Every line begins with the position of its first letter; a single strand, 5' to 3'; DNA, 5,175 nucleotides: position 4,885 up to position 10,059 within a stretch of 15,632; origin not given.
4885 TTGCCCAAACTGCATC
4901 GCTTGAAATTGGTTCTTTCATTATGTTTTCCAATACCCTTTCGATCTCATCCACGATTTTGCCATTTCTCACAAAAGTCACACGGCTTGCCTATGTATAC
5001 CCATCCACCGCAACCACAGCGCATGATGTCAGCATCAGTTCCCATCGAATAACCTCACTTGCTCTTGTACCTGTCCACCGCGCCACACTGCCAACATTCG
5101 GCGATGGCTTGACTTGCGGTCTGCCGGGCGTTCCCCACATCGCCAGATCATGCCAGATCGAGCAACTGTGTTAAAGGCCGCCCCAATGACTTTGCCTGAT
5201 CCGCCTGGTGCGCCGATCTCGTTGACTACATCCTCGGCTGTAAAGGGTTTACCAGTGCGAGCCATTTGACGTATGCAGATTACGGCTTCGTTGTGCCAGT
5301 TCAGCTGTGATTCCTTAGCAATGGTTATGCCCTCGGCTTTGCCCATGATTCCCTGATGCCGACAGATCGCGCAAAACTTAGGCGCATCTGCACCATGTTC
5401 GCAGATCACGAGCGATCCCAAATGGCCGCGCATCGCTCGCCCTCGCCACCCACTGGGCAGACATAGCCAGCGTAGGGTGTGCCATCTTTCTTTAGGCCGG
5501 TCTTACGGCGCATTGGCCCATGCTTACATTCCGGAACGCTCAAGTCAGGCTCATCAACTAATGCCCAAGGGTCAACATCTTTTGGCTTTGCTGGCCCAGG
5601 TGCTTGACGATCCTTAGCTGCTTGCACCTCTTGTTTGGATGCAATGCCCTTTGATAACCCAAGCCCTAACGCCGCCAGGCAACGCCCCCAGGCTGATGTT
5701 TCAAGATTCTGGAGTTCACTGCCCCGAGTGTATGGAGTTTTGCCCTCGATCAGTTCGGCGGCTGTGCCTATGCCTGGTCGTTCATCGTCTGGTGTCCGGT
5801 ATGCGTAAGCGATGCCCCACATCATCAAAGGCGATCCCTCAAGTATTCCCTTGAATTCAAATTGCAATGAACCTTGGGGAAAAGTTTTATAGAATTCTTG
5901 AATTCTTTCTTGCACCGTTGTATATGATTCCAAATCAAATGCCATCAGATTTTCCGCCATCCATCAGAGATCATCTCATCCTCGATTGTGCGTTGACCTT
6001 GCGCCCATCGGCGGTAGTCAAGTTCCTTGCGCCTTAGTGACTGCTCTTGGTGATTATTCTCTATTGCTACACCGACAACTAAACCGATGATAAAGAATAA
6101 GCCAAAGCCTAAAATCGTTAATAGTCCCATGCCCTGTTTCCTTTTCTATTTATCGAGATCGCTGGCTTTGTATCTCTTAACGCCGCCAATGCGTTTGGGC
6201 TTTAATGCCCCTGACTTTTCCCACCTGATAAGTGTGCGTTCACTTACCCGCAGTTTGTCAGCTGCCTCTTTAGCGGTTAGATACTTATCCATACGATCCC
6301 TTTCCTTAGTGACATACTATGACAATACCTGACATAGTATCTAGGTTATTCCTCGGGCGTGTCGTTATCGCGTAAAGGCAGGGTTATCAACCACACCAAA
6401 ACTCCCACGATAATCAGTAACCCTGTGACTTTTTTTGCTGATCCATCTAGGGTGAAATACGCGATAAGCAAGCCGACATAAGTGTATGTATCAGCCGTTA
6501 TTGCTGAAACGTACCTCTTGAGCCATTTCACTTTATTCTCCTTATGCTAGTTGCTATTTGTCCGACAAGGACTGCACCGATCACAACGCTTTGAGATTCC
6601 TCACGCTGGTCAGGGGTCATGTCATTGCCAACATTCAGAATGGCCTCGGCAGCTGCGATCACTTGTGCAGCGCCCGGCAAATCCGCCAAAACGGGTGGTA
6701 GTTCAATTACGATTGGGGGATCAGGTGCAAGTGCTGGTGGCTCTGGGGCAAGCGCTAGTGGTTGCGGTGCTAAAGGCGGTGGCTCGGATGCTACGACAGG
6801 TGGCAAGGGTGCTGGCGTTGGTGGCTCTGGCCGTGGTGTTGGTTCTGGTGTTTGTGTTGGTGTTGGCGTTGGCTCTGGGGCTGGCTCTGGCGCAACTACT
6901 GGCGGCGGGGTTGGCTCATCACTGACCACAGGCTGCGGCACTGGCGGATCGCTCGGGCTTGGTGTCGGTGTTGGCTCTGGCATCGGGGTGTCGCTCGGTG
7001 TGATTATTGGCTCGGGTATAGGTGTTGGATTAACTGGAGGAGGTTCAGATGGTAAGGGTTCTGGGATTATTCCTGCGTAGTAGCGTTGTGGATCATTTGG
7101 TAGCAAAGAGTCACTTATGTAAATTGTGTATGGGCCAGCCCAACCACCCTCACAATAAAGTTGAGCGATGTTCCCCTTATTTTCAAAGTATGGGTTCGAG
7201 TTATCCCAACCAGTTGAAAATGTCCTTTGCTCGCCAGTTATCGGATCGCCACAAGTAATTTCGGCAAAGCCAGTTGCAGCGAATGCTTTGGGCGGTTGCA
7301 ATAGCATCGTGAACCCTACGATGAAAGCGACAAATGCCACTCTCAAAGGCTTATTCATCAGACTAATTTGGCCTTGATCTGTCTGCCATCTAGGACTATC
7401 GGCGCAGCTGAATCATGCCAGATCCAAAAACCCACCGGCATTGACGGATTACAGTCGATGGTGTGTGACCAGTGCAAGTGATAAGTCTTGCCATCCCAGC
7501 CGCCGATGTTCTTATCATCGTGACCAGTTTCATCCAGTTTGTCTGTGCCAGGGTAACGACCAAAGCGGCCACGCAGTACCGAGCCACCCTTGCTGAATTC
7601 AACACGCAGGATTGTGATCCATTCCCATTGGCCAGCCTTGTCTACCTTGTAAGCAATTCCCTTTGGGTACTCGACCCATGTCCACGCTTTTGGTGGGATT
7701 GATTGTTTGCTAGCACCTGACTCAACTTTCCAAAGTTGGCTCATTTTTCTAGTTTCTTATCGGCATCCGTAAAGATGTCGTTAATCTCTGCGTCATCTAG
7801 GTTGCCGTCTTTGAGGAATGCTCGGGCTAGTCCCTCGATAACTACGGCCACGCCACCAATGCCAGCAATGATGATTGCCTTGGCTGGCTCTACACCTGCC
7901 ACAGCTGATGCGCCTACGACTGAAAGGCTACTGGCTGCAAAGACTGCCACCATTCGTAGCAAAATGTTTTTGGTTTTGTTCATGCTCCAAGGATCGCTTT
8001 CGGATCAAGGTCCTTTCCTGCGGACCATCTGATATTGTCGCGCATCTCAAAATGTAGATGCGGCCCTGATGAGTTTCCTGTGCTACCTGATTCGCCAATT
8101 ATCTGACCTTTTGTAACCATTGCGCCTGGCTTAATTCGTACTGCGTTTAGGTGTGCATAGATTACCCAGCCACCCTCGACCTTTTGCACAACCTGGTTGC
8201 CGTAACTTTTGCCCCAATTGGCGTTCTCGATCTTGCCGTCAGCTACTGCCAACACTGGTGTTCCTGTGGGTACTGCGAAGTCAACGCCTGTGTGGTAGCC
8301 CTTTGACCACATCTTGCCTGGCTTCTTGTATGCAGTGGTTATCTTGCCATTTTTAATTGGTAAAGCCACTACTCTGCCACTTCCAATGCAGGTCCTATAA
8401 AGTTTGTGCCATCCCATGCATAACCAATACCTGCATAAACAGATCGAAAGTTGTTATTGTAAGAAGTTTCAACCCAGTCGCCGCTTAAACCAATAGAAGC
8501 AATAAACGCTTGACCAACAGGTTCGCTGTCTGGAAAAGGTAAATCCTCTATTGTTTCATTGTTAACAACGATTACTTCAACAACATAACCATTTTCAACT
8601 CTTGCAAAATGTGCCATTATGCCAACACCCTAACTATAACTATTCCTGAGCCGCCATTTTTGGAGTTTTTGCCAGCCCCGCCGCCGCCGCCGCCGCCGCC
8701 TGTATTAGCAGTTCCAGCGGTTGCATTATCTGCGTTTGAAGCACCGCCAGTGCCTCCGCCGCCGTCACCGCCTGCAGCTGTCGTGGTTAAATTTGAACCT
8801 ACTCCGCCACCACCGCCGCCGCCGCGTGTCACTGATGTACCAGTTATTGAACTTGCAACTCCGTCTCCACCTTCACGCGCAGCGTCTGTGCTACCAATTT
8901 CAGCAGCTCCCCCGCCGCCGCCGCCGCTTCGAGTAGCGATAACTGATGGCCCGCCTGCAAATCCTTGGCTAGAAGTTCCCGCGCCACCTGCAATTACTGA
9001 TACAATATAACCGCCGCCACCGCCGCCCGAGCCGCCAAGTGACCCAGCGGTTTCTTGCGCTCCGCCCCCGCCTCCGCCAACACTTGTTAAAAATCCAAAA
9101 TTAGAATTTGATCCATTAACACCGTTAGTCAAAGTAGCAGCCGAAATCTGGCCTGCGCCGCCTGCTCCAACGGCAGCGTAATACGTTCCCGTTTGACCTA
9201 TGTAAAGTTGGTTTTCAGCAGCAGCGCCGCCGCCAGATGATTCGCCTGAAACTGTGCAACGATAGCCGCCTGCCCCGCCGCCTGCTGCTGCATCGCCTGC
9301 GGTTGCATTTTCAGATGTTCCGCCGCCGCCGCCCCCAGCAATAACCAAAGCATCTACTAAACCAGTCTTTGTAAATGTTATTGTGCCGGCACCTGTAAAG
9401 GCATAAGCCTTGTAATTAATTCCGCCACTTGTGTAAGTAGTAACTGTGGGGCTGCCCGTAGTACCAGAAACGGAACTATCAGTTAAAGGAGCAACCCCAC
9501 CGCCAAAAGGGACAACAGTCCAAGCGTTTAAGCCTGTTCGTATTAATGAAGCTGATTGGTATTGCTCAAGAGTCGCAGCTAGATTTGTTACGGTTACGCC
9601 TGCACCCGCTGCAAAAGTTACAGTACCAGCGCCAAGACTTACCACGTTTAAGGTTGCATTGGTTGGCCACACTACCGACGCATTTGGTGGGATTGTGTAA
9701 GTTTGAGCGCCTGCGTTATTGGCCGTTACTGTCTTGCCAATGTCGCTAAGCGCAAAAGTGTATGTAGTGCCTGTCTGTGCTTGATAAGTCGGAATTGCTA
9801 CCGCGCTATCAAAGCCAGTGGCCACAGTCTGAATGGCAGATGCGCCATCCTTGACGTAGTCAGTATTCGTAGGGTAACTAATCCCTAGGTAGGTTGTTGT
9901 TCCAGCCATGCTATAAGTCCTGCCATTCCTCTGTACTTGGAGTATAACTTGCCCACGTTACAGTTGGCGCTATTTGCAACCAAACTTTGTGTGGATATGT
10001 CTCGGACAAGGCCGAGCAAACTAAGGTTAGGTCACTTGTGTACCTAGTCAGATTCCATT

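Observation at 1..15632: The window closes on itself: a complete ~15.5 kb tape-measure-bearing phage genome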

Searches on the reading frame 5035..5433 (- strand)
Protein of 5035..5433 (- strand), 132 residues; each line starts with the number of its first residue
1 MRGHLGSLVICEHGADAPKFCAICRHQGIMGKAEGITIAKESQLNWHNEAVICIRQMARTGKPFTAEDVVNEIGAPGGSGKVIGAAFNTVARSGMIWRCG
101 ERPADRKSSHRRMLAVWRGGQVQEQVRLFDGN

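Call 7: search_protein_families(library=pfam, max_evalue=0.01, proteins=[window:5035-5433:-])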
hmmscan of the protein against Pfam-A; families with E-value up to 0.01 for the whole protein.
window:5035-5433:- (132 aa): 0 families

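Call 9: search_protein_families(library=phrogs, max_evalue=0.001, proteins=[window:5035-5433:-])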
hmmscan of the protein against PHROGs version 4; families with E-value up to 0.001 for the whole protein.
window:5035-5433:- (132 aa): 2 families
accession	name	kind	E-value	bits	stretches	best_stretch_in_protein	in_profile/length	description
phrog_27658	-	unknown function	2.4e-05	26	1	52-119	31-97/99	-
phrog_21939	-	unknown function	0.00025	22.3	1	40-120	15-97/100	-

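Call 43: search_protein_families(library=pfam, max_evalue=5, proteins=[window:5035-5433:-])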
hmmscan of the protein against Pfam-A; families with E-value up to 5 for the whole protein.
window:5035-5433:- (132 aa): 0 families

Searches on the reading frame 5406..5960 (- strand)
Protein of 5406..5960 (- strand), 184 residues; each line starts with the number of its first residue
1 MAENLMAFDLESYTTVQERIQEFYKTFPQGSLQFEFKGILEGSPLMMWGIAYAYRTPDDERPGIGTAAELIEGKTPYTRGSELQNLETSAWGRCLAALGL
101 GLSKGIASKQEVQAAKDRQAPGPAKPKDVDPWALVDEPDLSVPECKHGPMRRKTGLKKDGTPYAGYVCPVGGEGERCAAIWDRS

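Call 7: search_protein_families(library=pfam, max_evalue=0.01, proteins=[window:5406-5960:-])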
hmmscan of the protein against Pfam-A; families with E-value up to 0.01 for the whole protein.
window:5406-5960:- (184 aa): 1 family
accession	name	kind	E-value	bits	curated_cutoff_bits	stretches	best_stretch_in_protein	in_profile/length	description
PF25690.1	Phage_gp49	-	3.1e-06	27.8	27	1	125-181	131-186/191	Mycobacteriophage L5/D29 gene 49 protein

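Call 9: search_protein_families(library=phrogs, max_evalue=0.001, proteins=[window:5406-5960:-])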
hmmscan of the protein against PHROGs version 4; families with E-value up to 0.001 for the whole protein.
window:5406-5960:- (184 aa): 3 families
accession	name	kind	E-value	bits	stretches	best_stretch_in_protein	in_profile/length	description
phrog_23738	-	unknown function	4.5e-29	102.5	1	11-121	8-120/198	-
phrog_11717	-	unknown function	1.6e-13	51.9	1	5-119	22-131/208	-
phrog_364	-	DNA, RNA and nucleotide metabolism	2.1e-05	25.8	1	123-181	125-184/188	ribonucleoside reductase class II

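Call 61: search_solved_structures(query=window:5406-5960:-, max_evalue=1)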
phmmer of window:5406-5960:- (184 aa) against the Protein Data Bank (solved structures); distinct sequences matched with E-value up to 1: 1.
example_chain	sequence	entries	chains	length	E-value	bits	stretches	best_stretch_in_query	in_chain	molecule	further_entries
7jl5_A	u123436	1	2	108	0.8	12.5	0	135-177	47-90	Endonuclease 8-like 3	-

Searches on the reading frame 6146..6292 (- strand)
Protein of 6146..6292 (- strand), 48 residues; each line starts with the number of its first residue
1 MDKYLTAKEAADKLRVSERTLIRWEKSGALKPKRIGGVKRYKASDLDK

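Call 43: search_protein_families(library=pfam, max_evalue=5, proteins=[window:6146-6292:-])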
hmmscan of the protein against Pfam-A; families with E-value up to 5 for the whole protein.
window:6146-6292:- (48 aa): 9 families
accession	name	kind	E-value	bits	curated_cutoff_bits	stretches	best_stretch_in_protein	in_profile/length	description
PF12728.13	HTH_17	-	2.5e-11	44.1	27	1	4-48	1-45/51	Helix-turn-helix domain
PF13411.12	MerR_1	-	6e-07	29.9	21.6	1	6-47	2-44/69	MerR HTH family regulatory protein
PF00376.29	MerR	-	1e-06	28.9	28.2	1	6-35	1-31/38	MerR family regulatory protein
PF13384.12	HTH_23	-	0.00082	19.6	24.6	1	5-24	18-37/50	Homeodomain-like domain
PF01381.28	HTH_3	-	0.0022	18.4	23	1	4-27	9-32/55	Helix-turn-helix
PF13518.12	HTH_28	-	0.013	16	25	1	4-26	13-34/52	Helix-turn-helix domain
PF13551.12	HTH_29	-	0.02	15.4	28.1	1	6-26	14-34/64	Winged helix-turn helix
PF13542.12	HTH_Tnp_ISL3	-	0.083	12.8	27.4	1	6-24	28-46/51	Helix-turn-helix domain of transposase family ISL3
PF08279.18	HTH_11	-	0.091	13.1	25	1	3-23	14-34/55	HTH domain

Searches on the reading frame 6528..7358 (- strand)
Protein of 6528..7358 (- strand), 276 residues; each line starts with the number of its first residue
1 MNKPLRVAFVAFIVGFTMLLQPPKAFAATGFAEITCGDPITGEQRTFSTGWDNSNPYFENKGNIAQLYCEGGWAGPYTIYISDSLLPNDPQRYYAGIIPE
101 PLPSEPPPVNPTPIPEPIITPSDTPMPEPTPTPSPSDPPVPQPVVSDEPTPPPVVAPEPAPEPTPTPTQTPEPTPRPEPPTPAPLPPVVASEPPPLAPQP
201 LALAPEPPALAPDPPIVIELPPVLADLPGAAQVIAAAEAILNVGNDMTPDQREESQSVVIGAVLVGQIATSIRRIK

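Call 6: search_protein_families(library=pfam, max_evalue=0.01, proteins=[window:6528-7358:-])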
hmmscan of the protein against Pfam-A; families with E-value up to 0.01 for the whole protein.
window:6528-7358:- (276 aa): 0 families

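Call 9: search_protein_families(library=phrogs, max_evalue=0.001, proteins=[window:6528-7358:-])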
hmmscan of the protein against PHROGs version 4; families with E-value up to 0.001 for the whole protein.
window:6528-7358:- (276 aa): 0 families

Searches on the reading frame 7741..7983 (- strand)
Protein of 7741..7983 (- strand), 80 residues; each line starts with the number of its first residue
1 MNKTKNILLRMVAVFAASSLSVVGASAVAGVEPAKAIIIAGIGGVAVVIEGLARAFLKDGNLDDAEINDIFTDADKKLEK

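Call 6: search_protein_families(library=pfam, max_evalue=0.01, proteins=[window:7741-7983:-])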
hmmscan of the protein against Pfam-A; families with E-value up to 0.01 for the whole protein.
window:7741-7983:- (80 aa): 0 families

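Call 8: search_protein_families(library=phrogs, max_evalue=0.001, proteins=[window:7741-7983:-])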
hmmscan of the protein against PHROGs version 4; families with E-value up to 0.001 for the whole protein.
window:7741-7983:- (80 aa): 2 families
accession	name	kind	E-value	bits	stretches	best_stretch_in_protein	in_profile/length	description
phrog_26427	-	DNA, RNA and nucleotide metabolism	1.8e-20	73.7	1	1-77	1-76/82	nuclease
phrog_443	-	lysis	0.00071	21.1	1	5-61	13-71/127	holin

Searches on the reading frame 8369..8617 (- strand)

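Call 6: search_protein_families(library=pfam, max_evalue=0.01, proteins=[window:8369-8617:-])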
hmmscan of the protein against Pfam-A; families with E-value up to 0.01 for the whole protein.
window:8369-8617:- (82 aa): 0 families

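Call 8: search_protein_families(library=phrogs, max_evalue=0.001, proteins=[window:8369-8617:-])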
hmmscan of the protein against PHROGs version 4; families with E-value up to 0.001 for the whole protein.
window:8369-8617:- (82 aa): 2 families
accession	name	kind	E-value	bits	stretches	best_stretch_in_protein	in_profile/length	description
phrog_7759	-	unknown function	5.6e-16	60.3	1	1-76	1-79/125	-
phrog_14370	-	unknown function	8.1e-12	46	1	1-79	2-60/63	-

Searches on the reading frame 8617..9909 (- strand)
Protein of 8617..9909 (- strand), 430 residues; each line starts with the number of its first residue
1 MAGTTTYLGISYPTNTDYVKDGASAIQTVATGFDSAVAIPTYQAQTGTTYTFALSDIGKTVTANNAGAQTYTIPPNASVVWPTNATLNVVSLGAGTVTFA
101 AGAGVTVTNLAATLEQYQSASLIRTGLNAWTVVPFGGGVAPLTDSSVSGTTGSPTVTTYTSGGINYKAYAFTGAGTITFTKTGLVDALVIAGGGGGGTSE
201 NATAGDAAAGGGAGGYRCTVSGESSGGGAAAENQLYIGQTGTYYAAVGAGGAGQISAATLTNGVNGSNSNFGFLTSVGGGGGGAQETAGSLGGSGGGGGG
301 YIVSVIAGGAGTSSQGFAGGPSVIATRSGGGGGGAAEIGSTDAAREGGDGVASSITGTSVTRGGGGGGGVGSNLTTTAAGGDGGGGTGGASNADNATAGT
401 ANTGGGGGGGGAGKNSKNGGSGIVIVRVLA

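Call 6: search_protein_families(library=pfam, max_evalue=0.01, proteins=[window:8617-9909:-])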
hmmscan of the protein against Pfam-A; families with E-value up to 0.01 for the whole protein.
window:8617-9909:- (430 aa): 1 family
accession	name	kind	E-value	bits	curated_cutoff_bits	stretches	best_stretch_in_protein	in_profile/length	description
PF21722.4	Gly_rich_2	-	1.3e-09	38.9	24.3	1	175-428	4-225/226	Glycine-rich domain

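Call 8: search_protein_families(library=phrogs, max_evalue=0.001, proteins=[window:8617-9909:-])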
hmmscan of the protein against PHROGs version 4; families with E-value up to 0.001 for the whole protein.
window:8617-9909:- (430 aa): 2 families
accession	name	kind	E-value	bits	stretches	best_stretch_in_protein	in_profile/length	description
phrog_2295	-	unknown function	1.9e-42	147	1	49-427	476-845/1183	-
phrog_21978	-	unknown function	3.2e-11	44.6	1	36-132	119-213/220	-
